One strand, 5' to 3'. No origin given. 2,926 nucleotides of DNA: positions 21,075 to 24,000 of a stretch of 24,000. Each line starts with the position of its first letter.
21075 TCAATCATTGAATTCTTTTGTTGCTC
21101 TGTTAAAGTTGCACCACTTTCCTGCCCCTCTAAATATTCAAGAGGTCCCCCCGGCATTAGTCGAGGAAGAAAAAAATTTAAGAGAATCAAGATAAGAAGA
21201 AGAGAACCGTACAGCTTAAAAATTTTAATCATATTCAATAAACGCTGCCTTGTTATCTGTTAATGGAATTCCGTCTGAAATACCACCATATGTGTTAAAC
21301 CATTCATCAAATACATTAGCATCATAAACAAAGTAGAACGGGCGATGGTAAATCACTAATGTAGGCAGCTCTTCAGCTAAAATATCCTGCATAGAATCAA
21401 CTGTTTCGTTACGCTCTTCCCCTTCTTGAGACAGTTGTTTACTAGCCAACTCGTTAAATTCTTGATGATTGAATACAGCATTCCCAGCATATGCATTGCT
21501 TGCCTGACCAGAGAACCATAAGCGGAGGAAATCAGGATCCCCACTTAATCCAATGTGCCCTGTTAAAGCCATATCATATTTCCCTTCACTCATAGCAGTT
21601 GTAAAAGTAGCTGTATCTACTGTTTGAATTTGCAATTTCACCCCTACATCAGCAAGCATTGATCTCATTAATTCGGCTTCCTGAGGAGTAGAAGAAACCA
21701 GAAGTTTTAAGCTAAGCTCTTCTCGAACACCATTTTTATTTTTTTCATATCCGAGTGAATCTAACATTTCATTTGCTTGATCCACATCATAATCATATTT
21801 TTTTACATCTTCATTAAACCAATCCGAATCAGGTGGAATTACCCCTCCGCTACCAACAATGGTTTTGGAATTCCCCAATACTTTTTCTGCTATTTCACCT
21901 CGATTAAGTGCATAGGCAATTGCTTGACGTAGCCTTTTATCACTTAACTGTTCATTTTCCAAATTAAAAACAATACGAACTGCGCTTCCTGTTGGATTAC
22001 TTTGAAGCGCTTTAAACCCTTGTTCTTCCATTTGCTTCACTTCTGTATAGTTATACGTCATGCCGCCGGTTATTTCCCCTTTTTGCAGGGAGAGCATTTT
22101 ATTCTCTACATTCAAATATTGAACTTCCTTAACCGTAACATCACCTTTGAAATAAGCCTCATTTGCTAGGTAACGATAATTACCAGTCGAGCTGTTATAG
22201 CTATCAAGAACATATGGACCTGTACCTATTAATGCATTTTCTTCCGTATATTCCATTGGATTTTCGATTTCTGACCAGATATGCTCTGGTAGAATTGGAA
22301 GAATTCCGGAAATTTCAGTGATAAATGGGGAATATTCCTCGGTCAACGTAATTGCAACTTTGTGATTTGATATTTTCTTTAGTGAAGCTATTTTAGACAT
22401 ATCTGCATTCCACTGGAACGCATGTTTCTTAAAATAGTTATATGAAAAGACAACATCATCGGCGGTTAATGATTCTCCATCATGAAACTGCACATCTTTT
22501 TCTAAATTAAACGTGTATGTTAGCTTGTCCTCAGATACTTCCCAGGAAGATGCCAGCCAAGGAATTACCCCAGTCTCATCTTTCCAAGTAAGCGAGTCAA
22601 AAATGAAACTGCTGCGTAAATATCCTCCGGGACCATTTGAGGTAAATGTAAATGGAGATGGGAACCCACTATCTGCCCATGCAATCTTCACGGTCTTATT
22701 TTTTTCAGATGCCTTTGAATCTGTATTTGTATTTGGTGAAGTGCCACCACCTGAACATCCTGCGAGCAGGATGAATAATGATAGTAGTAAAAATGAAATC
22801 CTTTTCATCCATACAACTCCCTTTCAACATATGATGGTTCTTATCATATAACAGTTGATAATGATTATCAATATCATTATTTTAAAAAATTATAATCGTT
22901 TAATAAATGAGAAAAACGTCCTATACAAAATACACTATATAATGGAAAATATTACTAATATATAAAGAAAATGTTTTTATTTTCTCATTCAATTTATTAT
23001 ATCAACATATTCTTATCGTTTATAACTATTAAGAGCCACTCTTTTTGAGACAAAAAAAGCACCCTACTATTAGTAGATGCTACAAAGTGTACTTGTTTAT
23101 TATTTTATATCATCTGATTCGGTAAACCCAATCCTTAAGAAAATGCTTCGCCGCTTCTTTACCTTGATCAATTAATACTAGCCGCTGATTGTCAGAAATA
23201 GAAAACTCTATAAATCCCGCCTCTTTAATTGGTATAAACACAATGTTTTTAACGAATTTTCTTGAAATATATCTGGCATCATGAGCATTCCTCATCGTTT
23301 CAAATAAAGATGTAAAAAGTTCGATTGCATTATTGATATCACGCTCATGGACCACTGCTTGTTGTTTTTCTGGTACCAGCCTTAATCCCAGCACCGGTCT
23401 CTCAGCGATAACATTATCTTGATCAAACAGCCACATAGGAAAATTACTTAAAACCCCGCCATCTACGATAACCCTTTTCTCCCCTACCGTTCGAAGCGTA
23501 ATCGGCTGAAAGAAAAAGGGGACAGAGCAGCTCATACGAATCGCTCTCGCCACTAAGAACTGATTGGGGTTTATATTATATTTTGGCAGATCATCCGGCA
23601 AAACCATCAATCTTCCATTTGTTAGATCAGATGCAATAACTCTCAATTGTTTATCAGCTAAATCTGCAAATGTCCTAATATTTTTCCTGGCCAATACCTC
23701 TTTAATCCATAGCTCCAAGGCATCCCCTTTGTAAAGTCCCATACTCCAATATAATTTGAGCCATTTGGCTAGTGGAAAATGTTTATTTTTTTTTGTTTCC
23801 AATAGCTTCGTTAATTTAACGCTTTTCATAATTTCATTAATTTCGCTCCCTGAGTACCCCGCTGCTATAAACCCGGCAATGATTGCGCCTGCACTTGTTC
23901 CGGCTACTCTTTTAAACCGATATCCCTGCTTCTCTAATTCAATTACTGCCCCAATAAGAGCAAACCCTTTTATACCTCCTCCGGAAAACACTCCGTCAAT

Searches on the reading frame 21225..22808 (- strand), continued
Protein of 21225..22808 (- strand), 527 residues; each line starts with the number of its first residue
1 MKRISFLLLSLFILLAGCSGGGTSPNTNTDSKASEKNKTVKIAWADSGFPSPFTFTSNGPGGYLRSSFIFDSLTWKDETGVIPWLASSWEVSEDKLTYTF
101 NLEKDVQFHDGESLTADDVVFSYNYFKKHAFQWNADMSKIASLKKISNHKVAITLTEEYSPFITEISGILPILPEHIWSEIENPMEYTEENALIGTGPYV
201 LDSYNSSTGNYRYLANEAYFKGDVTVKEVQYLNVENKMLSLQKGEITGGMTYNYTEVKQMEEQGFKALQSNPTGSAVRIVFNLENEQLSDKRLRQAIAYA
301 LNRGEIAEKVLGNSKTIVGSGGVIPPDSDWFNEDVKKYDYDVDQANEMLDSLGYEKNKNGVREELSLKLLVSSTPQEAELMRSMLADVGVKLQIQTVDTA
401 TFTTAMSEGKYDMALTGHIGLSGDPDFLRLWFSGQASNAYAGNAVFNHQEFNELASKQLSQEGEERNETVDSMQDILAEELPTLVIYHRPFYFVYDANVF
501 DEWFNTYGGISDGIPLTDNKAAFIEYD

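Call 64: fold_search(model_id=the predicted structure, library=pdb)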
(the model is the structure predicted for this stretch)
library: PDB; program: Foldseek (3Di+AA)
matches with E <= 10: 1022; with E <= 0.001: 172
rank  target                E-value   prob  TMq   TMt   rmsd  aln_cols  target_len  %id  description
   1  5isu                  2.0e-35  1.00  0.75  0.81   3.5       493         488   22  2.2 Angstrom Crystal Structure of ABC Transporter Substrate Binding Protein CtaP (Lmo0135) from Listeria monocytogenes. (released 2016-03-23)
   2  4oeu_A                2.3e-35  1.00  0.75  0.80   3.8       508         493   23  Crystal structure of NikZ from Campylobacter jejuni in complex with Ni(L-His) (released 2014-10-01)
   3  1xoc_A                7.7e-35  1.00  0.74  0.77   4.3       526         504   21  The structure of the oligopeptide-binding protein, AppA, from Bacillus subtilis in complex with a nonapeptide. (released 2005-01-25)
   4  4oet_A                8.7e-35  1.00  0.76  0.81   3.0       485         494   24  Crystal structure of NikZ from Campylobacter jejuni, unliganded form (released 2014-10-01)
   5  1zlq_A                1.2e-34  1.00  0.78  0.82   3.7       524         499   19  Crystallographic and spectroscopic evidence for high affinity binding of Fe EDTA (H2O)- to the periplasmic nickel tran (released 2005-08-02)
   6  5yhe_B                1.3e-34  1.00  0.75  0.78   4.6       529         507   22  The crystal structure of Staphylococcus aureus CntA in complex with staphylopine and cobalt (released 2018-03-28)
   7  2noo                  2.1e-34  1.00  0.73  0.77   4.8       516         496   19  Crystal Structure of Mutant NikA (released 2007-01-23)
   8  5yhe_A                2.5e-34  1.00  0.74  0.77   4.6       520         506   23  The crystal structure of Staphylococcus aureus CntA in complex with staphylopine and cobalt (released 2018-03-28)
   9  5yh8                  3.0e-34  1.00  0.73  0.75   4.7       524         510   23  The crystal structure of Staphylococcus aureus CntA in complex with staphylopine and nickel (released 2018-03-28)
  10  5on9_B                6.4e-34  1.00  0.79  0.83   3.4       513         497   19  Crystal structure of NikA in complex with reduced Fe-L1 (N-(2-hydroxybenzyl)-N'-(2-thiomethylbenzyl)-N,N'-ethylenediam (released 2017-12-13)
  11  8z1z_F                7.6e-34  1.00  0.78  0.81   4.0       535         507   25  Cryo-EM structure of Escherichia coli DppAR383D+D436RBCDF in pre-catalytic state (released 2025-04-16)
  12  3qim_A                9.1e-34  1.00  0.79  0.83   3.4       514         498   19  Histidine 416 of the periplamsic binding protein NikA is essential for nickel uptake in Escherichia coli (released 2011-03-02)
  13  5f1q_A                9.1e-34  1.00  0.73  0.75   5.1       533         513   24  Crystal Structure of Periplasmic Dipeptide Transport Protein from Yersinia pestis (released 2015-12-23)
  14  1dpe                  1.2e-33  1.00  0.65  0.68   5.2       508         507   25  DIPEPTIDE-BINDING PROTEIN (released 1996-08-17)
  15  7kz9_B                1.4e-33  1.00  0.74  0.81   4.1       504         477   19  Crystal structure of Pseudomonas sp. PDC86 substrate-binding protein Aapf in complex with a signaling molecule HEHEAA (released 2021-03-17)
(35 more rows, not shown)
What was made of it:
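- The highest TM-scores are to E. coli NikA, 0.78-0.79 (call 64). CtaP and AppA are among the top structural neighbours (call 64).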

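Call 72: search_protein_families(library=pfam, proteins=[L011:447-2246:-, L011:2259-3053:-, L011:3050-4837:-, L011:4848-5471:-, L011:5505-6518:-, L011:6515-6964:-, L011:15274-16218:-, L011:16895-18424:-, L011:18436-18999:-, L011:19377-19820:-])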
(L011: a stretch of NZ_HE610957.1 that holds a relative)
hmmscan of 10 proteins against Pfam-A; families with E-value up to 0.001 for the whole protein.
L011:447-2246:- (599 aa): 6 families
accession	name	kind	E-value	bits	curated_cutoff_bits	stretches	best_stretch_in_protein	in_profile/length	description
PF00664.28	ABC_membrane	-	1.5e-29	104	28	1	25-295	3-274/274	ABC transporter transmembrane region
PF00005.33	ABC_tran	-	7.7e-28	98.2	25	1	361-510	1-137/137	ABC transporter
PF02463.25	SMC_N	-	1.6e-11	44.5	40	1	481-552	136-211/220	RecF/RecN/SMC N terminal domain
PF00004.35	AAA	-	0.00061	20.7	21.2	0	376-515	3-73/131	ATPase family associated with various cellular activities (AAA)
PF13401.12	AAA_22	-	0.00083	20.1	27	0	372-526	6-109/130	AAA domain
PF13481.12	AAA_25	-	0.00099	19.2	27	0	364-395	26-57/195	AAA domain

L011:2259-3053:- (264 aa): 1 family
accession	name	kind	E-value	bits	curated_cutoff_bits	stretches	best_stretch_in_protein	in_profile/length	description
PF02361.21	CbiQ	-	6.8e-27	94.9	25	1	2-219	3-214/216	Cobalt transport protein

L011:3050-4837:- (595 aa): 10 families
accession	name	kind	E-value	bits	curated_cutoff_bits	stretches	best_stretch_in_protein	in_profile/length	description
PF00005.33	ABC_tran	-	1.8e-56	191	25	2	22-173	1-137/137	ABC transporter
PF13304.12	AAA_21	-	3.4e-13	50.8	27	0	474-542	232-303/304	AAA domain, putative AbiEii toxin, Type IV TA system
PF02463.25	SMC_N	-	3.6e-11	43.4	40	0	68-211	111-205/220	RecF/RecN/SMC N terminal domain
PF13401.12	AAA_22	-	2.2e-06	28.5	27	0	373-452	6-65/130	AAA domain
PF13191.12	AAA_16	-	5.5e-06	27.4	32.6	0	28-88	20-83/167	AAA ATPase domain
PF13555.12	AAA_29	-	7.2e-06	26.1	27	0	30-48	20-38/61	P-loop containing region of AAA domain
PF13481.12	AAA_25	-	3.5e-05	23.9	27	0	24-50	25-51/195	AAA domain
PF13558.12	SbcC_Walker_B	-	5.1e-05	23.9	27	0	142-188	30-89/90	SbcC/RAD50-like, Walker B motif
PF20703.3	nSTAND1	-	0.0002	21.5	27.1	0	33-94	34-92/379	Novel STAND NTPase 1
PF03193.22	RsgA_GTPase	-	0.00031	21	30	0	33-53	107-127/174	RsgA GTPase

L011:4848-5471:- (207 aa): 1 family
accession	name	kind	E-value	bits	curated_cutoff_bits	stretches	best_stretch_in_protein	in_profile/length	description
PF09819.14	ABC_cobalt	-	6.1e-24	84.9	25.2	1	33-150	1-120/121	ABC-type cobalt transport system, permease component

L011:5505-6518:- (337 aa): 2 families
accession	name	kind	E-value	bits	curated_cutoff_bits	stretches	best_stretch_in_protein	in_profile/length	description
PF12833.13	HTH_18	-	6.1e-21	74.9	33.6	1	245-323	1-79/80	Helix-turn-helix domain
PF00165.29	HTH_AraC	-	1.5e-12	47.8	26.6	1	284-322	1-41/42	Bacterial regulatory helix-turn-helix proteins, AraC family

L011:6515-6964:- (149 aa): 1 family
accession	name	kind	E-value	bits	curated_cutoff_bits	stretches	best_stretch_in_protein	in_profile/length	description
PF00881.29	Nitroreductase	-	7.5e-07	29.9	23.5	0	11-43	14-47/167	Nitroreductase family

L011:15274-16218:- (314 aa): 4 families
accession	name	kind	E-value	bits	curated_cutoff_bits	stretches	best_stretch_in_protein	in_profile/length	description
PF03466.25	LysR_substrate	-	2.5e-29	102.6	28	1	94-295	8-207/209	LysR substrate binding domain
PF00126.33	HTH_1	-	1.7e-20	73.1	26.6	1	4-63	1-60/60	Bacterial regulatory helix-turn-helix protein, lysR family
PF13556.12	HTH_30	-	3e-05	24.2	27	1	6-49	1-45/59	PucR C-terminal helix-turn-helix domain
PF12840.13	HTH_20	-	0.00039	20.8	27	1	18-43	20-45/51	Helix-turn-helix domain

L011:16895-18424:- (509 aa): 12 families
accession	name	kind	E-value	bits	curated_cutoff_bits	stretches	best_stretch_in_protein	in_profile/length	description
PF07992.20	Pyr_redox_2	-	3e-49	168.4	26.1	1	209-488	1-284/291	Pyridine nucleotide-disulphide oxidoreductase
PF13738.12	Pyr_redox_3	-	1.5e-21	77.4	30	1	255-478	73-305/305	Pyridine nucleotide-disulphide oxidoreductase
PF00070.33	Pyr_redox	-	4.7e-15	56.3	22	1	349-419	1-78/82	Pyridine nucleotide-disulphide oxidoreductase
PF13192.12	Thioredoxin_3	-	2.5e-10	40.7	24.8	1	124-193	6-73/76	Thioredoxin domain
PF01134.28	GIDA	-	2.6e-10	40.4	22.1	1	210-240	1-31/391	Glucose inhibited division protein A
PF00890.30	FAD_binding_2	-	5.8e-08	32.8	20.4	1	210-240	1-31/414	FAD binding domain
PF12831.13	FAD_oxidored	-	3.3e-07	30.4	27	1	210-240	1-31/416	FAD dependent oxidoreductase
PF03486.20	HI0933_like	-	1.1e-06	28.7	50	0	210-237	2-29/244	HI0933-like protein Rossmann domain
PF01266.30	DAO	-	5.3e-06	26.6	27.9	1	210-240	1-31/353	FAD dependent oxidoreductase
PF01946.23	Thi4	-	2.8e-05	23.9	26.2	0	203-240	12-50/235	Thi4 family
PF01262.27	AlaDh_PNT_C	-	7.9e-05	22.6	23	0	349-384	30-65/214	Alanine dehydrogenase/PNT, C-terminal domain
PF13450.12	NAD_binding_8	-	0.00023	21.8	21.9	0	213-246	1-36/68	NAD(P)-binding Rossmann-like domain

L011:18436-18999:- (187 aa): 4 families
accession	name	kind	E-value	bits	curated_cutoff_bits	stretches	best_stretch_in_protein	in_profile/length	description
PF00578.27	AhpC-TSA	-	5.1e-38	130.2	26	1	4-133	1-123/124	AhpC/TSA family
PF08534.16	Redoxin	-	4.5e-13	49.7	26.6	1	18-137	15-134/148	Redoxin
PF10417.14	1-cysPrx_C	-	1e-05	25.8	21.1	1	154-182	1-32/41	C-terminal domain of 1-Cys peroxiredoxin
PF02630.20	SCO1-SenC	-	0.00012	22.5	22.8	1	23-74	13-66/134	SCO1/SenC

L011:19377-19820:- (147 aa): 0 families

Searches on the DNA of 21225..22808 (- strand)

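Call 79: search_rna_families(sources=[L001, L002, L005, L008, L035, L004], threshold=gathering)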
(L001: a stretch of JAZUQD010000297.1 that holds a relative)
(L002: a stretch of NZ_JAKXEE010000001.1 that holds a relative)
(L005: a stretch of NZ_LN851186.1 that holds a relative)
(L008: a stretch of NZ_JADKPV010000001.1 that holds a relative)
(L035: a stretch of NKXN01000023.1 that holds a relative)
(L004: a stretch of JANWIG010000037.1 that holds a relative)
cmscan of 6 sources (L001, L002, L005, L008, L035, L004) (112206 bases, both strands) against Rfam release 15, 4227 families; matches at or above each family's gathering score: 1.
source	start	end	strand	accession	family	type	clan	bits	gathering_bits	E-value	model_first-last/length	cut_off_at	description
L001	4807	4873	+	RF01690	Bacillaceae-1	Gene; sRNA;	-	68.4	35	3.2e-10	1-67/67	no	Bacillaceae-1 RNA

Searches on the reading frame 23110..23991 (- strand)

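Call 5: search_protein_families(library=pfam, proteins=[window:23110-23991:-])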
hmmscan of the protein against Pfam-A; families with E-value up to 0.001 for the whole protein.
window:23110-23991:- (293 aa): 1 family
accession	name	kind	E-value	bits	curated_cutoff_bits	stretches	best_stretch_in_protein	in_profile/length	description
PF01734.28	Patatin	-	1.1e-34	120.7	27.7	1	2-188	3-189/191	Patatin-like phospholipase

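Call 6: search_protein_families(library=ncbifam, proteins=[window:23110-23991:-])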
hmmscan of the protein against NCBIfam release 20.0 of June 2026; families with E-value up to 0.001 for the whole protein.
window:23110-23991:- (293 aa): 4 families
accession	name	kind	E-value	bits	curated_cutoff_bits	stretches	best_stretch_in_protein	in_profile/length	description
NF043045.1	T4SS_VpdC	equivalog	2.2e-19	69.1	1000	2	2-65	310-373/880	Dot/Icm T4SS effector VpdC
NF041079.1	CBASS_lipase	equivalog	1.3e-12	47.6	200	1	2-186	6-181/317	CBASS cGAMP-activated phospholipase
NF053870.1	DS2_1_antiphage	equivalog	9.5e-11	41.6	400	1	3-68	6-75/299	anti-phage phospholipase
NF007623.0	PRK10279.1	equivalog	6.5e-07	28.8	272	1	4-188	12-166/301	patatin-like phospholipase RssA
